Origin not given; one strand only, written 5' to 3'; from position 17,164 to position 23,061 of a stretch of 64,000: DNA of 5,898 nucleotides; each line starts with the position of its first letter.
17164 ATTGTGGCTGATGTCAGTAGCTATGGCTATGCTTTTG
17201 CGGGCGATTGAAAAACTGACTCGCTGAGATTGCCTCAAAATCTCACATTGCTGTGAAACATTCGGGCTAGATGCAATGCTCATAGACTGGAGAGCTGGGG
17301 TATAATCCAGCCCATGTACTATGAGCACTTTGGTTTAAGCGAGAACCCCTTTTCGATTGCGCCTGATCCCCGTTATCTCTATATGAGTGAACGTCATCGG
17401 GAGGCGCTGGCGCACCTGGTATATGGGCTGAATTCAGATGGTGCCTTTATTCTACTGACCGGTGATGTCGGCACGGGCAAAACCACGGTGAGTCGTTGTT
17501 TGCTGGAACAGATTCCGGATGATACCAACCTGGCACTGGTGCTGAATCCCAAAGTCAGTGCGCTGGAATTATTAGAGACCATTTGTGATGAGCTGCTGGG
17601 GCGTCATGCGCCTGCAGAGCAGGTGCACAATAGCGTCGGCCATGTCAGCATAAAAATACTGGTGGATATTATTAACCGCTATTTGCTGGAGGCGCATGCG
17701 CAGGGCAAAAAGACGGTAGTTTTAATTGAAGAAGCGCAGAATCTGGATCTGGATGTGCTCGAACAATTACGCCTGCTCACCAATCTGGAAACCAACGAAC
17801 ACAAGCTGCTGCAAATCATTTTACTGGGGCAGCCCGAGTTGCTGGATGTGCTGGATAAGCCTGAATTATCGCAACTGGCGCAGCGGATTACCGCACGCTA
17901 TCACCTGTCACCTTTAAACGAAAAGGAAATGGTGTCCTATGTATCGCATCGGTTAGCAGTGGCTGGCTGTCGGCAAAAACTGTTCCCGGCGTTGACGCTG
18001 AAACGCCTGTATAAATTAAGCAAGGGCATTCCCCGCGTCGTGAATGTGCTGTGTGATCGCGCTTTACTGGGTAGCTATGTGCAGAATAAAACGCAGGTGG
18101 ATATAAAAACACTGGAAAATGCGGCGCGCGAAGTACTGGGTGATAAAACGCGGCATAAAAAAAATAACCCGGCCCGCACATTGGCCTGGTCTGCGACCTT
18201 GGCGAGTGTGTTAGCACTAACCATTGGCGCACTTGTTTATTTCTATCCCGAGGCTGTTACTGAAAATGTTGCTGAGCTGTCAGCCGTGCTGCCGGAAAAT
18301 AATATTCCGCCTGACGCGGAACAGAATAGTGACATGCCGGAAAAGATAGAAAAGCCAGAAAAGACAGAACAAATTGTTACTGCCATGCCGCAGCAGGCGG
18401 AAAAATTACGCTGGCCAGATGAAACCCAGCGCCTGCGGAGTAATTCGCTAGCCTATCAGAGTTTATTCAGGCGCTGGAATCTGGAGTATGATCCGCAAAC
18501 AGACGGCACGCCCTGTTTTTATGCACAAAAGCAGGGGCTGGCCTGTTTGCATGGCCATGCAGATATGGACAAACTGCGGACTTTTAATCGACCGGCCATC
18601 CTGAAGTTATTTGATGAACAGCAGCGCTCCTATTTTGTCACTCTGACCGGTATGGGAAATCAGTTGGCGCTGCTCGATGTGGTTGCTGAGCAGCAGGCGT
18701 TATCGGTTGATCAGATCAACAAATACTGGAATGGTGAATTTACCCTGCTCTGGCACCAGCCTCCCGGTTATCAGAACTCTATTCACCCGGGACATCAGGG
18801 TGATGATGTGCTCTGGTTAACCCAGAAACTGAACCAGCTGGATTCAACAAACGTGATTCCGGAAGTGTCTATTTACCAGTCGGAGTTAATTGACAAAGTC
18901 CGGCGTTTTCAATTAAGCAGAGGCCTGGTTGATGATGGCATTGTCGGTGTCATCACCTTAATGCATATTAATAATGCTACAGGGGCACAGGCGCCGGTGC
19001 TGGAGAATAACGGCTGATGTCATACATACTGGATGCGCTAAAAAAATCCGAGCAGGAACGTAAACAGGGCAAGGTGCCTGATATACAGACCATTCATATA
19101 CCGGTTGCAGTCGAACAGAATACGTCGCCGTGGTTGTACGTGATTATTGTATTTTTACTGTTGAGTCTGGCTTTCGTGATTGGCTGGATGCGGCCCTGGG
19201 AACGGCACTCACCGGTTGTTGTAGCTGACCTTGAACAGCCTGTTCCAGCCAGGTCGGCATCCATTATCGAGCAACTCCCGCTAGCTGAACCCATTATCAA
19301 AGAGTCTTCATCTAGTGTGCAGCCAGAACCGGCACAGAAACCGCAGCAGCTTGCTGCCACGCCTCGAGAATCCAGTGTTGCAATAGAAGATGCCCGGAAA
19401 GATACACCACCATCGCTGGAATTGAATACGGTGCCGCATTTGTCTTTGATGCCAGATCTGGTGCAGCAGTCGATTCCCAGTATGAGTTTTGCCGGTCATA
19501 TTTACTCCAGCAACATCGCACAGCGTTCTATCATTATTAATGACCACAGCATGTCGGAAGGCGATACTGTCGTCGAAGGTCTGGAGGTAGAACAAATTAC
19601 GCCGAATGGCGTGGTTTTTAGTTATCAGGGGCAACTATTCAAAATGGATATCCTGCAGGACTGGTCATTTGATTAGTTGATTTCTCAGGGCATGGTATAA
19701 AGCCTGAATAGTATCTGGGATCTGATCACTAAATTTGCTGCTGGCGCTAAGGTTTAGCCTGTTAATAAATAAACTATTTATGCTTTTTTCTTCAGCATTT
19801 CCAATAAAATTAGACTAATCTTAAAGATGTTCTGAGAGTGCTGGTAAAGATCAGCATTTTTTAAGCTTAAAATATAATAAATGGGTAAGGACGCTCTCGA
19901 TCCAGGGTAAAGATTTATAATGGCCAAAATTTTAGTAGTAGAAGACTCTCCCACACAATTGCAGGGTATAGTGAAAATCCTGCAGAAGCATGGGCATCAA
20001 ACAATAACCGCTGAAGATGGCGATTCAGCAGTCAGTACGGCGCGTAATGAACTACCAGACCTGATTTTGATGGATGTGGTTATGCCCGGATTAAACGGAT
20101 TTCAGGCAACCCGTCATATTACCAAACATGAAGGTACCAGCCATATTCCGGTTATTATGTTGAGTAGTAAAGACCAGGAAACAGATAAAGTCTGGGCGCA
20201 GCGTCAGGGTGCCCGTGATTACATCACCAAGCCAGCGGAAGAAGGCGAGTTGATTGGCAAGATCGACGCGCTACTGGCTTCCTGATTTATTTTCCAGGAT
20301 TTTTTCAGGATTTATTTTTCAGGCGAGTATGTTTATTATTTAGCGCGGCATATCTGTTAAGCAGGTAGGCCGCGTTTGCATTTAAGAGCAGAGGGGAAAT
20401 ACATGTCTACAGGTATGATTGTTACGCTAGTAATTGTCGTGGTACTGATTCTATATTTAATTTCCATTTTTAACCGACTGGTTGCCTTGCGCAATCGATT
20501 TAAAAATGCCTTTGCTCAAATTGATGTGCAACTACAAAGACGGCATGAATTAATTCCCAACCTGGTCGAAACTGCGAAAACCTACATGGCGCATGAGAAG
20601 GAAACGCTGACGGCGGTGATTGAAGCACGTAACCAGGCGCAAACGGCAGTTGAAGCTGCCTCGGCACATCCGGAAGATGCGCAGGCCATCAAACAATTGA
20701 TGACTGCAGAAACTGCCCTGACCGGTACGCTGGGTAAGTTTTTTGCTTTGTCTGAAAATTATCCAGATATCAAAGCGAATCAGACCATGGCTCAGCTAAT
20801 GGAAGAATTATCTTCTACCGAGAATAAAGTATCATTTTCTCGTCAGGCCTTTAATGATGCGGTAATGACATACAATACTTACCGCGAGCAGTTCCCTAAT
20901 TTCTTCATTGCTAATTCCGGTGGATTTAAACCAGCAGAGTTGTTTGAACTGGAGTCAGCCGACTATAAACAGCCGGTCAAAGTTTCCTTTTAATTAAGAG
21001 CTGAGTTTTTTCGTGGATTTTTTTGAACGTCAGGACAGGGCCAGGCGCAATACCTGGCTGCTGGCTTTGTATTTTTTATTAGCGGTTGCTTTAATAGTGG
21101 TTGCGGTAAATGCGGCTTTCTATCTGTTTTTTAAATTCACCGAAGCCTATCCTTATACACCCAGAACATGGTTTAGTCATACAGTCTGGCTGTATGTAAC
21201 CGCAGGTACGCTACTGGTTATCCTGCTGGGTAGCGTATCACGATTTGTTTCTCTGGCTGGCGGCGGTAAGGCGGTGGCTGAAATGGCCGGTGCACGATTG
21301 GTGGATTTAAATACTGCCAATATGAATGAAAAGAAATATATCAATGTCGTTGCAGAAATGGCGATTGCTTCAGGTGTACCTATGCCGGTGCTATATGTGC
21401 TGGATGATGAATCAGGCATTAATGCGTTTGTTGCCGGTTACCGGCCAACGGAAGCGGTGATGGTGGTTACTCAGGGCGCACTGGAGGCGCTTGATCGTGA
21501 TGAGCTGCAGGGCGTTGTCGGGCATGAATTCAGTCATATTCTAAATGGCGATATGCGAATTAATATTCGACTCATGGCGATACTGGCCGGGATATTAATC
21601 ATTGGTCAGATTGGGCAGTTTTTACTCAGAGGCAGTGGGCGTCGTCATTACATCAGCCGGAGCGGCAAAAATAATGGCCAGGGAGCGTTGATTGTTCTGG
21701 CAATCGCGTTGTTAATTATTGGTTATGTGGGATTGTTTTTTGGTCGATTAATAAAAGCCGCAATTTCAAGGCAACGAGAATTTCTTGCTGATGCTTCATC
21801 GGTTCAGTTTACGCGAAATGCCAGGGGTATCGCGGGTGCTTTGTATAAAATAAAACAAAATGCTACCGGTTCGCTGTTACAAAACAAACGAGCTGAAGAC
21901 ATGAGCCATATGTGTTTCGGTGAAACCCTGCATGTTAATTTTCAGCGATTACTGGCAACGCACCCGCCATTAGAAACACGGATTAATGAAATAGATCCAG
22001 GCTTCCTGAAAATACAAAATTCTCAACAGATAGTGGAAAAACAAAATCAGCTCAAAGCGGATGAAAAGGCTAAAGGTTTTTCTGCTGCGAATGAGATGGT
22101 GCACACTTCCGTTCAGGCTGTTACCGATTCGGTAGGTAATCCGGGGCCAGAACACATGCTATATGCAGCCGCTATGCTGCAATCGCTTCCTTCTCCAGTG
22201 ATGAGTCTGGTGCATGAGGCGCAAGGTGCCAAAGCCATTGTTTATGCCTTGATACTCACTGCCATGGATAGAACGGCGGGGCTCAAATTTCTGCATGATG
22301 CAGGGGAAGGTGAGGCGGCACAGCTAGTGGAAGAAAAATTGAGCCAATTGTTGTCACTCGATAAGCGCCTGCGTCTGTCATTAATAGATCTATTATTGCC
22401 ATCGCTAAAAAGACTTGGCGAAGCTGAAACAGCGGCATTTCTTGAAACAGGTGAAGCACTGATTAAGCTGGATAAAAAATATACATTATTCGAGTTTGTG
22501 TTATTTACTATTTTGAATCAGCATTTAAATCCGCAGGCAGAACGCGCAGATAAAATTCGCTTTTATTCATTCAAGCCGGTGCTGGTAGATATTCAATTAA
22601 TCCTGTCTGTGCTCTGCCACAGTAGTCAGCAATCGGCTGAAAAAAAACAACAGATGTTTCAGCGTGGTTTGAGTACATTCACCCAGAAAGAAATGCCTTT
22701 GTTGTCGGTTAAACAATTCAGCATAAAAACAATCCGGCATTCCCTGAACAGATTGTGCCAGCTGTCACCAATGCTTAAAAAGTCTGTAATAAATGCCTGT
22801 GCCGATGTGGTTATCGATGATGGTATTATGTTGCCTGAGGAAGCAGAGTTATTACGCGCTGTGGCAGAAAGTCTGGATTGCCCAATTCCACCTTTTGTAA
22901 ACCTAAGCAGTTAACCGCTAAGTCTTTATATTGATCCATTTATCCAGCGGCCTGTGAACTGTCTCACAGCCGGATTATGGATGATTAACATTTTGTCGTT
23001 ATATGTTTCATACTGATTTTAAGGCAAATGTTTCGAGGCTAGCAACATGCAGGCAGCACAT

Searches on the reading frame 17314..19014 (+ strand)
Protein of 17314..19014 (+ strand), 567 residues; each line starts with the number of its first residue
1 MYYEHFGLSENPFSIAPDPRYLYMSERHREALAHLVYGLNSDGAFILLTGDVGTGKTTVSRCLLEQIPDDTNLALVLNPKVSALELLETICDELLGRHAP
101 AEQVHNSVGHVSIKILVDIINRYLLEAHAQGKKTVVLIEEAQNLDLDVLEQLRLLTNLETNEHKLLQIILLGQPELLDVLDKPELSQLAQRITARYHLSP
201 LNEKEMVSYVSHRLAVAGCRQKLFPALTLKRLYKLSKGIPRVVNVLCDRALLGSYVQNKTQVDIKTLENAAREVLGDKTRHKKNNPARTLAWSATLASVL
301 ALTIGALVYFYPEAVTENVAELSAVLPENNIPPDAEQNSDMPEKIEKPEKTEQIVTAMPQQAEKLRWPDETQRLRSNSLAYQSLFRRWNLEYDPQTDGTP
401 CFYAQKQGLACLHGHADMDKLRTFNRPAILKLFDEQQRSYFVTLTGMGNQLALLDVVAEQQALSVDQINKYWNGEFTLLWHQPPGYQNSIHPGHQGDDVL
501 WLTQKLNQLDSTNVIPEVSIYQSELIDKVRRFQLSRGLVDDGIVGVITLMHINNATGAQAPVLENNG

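Call 73: search_protein_families(library=pfam, proteins=[window:17314-19014:+], max_evalue=0.00001)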
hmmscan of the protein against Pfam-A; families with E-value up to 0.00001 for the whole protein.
window:17314-19014:+ (567 aa): 3 families
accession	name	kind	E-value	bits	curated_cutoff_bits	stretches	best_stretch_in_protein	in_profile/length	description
PF13401.12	AAA_22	-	4.2e-23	82.5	27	1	42-180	4-130/130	AAA domain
PF13191.12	AAA_16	-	4.6e-14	53.7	32.6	1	22-162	2-162/167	AAA ATPase domain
PF01471.23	PG_binding_1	-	4.8e-08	33.5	23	1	495-549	1-54/57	Putative peptidoglycan binding domain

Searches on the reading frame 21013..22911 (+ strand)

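Call 73: search_protein_families(library=pfam, proteins=[window:21013-22911:+], max_evalue=0.00001)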
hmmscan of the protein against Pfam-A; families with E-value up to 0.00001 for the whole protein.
window:21013-22911:+ (633 aa): 1 family
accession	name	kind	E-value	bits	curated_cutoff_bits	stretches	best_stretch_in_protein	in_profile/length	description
PF01435.24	Peptidase_M48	-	2.5e-27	96.3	20.3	1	107-328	5-183/186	Peptidase family M48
